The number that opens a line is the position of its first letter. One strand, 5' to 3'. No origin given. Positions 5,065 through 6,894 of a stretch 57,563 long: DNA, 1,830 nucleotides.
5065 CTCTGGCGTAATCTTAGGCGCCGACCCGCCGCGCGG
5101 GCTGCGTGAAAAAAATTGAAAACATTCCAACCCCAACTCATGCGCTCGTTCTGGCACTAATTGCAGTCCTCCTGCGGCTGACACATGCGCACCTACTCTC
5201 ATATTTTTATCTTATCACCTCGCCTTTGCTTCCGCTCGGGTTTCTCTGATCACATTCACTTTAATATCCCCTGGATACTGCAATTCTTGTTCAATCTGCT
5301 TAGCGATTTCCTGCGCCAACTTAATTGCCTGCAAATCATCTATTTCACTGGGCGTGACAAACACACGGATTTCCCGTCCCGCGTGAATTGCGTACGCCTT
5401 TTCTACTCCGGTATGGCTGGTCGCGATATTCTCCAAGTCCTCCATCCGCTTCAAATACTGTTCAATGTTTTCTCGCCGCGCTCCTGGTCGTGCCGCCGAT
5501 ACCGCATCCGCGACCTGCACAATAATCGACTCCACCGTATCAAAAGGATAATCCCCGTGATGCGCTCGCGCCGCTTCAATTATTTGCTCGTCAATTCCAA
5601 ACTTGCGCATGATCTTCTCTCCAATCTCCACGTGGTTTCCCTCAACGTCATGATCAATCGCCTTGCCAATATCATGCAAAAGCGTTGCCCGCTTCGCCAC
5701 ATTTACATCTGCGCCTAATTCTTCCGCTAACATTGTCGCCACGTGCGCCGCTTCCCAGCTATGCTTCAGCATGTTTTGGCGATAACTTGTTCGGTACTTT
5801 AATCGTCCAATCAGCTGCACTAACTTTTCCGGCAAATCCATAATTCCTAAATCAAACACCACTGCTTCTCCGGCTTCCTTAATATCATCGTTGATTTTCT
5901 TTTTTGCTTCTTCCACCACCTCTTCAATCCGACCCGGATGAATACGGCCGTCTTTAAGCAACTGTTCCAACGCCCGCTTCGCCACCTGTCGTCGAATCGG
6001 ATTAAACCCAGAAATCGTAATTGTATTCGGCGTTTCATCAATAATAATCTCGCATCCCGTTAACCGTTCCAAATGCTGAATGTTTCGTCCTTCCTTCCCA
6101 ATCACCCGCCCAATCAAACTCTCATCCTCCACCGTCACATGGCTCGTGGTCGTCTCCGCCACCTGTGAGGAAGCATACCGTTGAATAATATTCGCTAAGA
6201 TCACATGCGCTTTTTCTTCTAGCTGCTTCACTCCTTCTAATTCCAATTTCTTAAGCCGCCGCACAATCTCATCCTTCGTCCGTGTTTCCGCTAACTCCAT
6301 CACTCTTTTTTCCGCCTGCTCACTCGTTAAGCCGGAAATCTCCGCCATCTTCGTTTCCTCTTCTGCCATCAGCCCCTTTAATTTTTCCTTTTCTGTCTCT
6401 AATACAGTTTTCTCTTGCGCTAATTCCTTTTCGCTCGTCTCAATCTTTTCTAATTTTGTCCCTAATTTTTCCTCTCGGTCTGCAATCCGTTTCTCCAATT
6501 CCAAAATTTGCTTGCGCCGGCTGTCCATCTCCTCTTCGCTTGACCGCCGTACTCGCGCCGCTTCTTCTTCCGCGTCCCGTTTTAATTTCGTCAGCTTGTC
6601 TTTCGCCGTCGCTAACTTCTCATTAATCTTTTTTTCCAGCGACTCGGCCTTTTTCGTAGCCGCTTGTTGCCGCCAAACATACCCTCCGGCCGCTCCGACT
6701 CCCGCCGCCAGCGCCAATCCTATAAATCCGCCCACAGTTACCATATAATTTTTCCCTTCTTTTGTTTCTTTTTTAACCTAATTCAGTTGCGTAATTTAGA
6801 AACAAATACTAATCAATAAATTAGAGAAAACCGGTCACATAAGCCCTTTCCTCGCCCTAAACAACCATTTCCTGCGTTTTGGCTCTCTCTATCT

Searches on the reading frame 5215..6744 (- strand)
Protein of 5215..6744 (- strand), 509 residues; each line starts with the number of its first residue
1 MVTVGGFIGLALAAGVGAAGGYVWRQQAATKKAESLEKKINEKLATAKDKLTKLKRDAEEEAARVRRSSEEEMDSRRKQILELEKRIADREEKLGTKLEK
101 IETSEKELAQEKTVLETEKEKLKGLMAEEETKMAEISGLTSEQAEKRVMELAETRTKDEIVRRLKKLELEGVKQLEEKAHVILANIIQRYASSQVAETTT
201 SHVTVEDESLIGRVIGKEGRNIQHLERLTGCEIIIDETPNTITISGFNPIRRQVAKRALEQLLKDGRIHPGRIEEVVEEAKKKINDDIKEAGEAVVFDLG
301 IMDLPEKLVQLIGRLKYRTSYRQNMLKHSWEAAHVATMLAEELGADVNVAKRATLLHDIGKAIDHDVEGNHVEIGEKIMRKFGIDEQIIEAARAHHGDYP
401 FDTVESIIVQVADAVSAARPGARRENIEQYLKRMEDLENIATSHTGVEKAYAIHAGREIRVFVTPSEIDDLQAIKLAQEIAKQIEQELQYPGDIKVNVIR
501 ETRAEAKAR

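Call 19: search_protein_families(library=pfam, proteins=[window:5215-6744:-])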
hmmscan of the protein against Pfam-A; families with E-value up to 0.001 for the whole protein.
window:5215-6744:- (509 aa): 4 families
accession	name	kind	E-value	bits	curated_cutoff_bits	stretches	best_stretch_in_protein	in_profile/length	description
PF12072.13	RNase_Y_N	-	4.4e-22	78.9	32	1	8-192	4-199/201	RNase Y N-terminal region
PF01966.28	HD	-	1e-18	68.1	22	1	326-417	2-115/116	HD domain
PF00013.35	KH_1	-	8.4e-12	45.1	21.5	1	208-261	8-66/66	KH domain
PF08668.18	HDOD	-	8.4e-06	25.8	22.9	0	322-363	92-134/196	HDOD domain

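Call 31: find_related_loci(query=window:5215-6744:-, collection=genome_contigs, flank=10000)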
Query window:5215-6744:- (509 aa) in genome_contigs; peptide patterns used: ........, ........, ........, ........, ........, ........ (x = any residue, [..] = any of these).
461 stretches matched a pattern; 72 encode a relative of the query (tblastn E <= 1e-3); 72 distinct loci.
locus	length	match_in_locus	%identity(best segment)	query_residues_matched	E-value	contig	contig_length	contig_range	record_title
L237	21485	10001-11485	71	15-509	0e+0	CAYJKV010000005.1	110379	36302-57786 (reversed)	MAG TPA_asm: uncultured Candidatus Saccharibacteria bacterium isolate ERP124720_co1_130 genome assembly, contig: NODE_23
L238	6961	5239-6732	70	12-509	0e+0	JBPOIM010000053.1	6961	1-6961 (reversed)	MAG: Candidatus Anderseniibacteriota bacterium isolate MAG_1567 c_000000551391, whole genome shotgun sequence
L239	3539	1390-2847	73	22-508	0e+0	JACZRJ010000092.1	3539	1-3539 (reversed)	MAG: Patescibacteria group bacterium isolate B100T3L11 B100T3L11_NODE44514, whole genome shotgun sequence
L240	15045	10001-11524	67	2-509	0e+0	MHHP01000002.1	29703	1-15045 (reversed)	MAG: Candidatus Andersenbacteria bacterium RIFCSPHIGHO2_02_FULL_45_11 rifcsphigho2_02_scaffold_10539, whole genome shotg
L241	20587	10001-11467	69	22-509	0e+0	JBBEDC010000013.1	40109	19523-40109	MAG: Candidatus Andersenbacteria bacterium isolate LejiaF_48_14 Lejia_F_1445_length_40109_cov_9, whole genome shotgun se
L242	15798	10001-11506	69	7-509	0e+0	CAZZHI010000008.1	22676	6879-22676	MAG TPA_asm: uncultured Candidatus Saccharibacteria bacterium isolate SRP286056_co1_201 genome assembly, contig: NODE_26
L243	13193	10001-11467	70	21-508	0e+0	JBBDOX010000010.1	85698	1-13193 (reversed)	MAG: Candidatus Andersenbacteria bacterium isolate LejiaB_49_17 Lejia_B_357_length_85698_cov_11, whole genome shotgun se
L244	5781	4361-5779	69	21-493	0e+0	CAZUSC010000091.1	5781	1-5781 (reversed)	MAG TPA_asm: uncultured Candidatus Saccharibacteria bacterium isolate binchicken_co203_424 genome assembly, contig: k141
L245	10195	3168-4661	67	1-509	0e+0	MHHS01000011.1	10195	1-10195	MAG: Candidatus Andersenbacteria bacterium RIFCSPHIGHO2_12_FULL_45_11b rifcsphigho2_12_scaffold_19781, whole genome shot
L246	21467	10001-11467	68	22-509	0e+0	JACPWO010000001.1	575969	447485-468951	MAG: Candidatus Andersenbacteria bacterium isolate NC_groundwater_813_Pr1_B-0.1um_46_36 Montesol18_Bp1_scaffold_227540,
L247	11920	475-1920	68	16-509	0e+0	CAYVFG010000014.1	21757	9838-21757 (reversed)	MAG TPA_asm: uncultured Candidatus Saccharibacteria bacterium isolate SRP193066_co1_226 genome assembly, contig: NODE_24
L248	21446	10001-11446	68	16-509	0e+0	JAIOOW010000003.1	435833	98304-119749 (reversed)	MAG: Candidatus Andersenbacteria bacterium isolate LakeFargette_0920_ALND_MAG_45_23 LacPavin_0920_ALND_scaffold_352731,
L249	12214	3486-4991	69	7-509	0e+0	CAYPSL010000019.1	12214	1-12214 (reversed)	MAG TPA_asm: uncultured Candidatus Saccharibacteria bacterium isolate binchicken_co105_409 genome assembly, contig: NODE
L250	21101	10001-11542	40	2-504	5e-122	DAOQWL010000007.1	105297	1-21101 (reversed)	MAG TPA_asm: Sedimentisphaerales bacterium isolate AMR_MDS_1063 NODE_162_length_105297_cov_12.065611, whole genome shotg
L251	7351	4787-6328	40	2-504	3e-121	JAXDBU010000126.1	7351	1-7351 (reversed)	MAG: Sedimentisphaerales bacterium isolate POMEDNA-B26 Raw2_k127_2040794, whole genome shotgun sequence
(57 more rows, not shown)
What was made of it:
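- The window's RNase Y is 67-73% identical to Andersenbacteria and other Patescibacteria MAGs (call 31).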
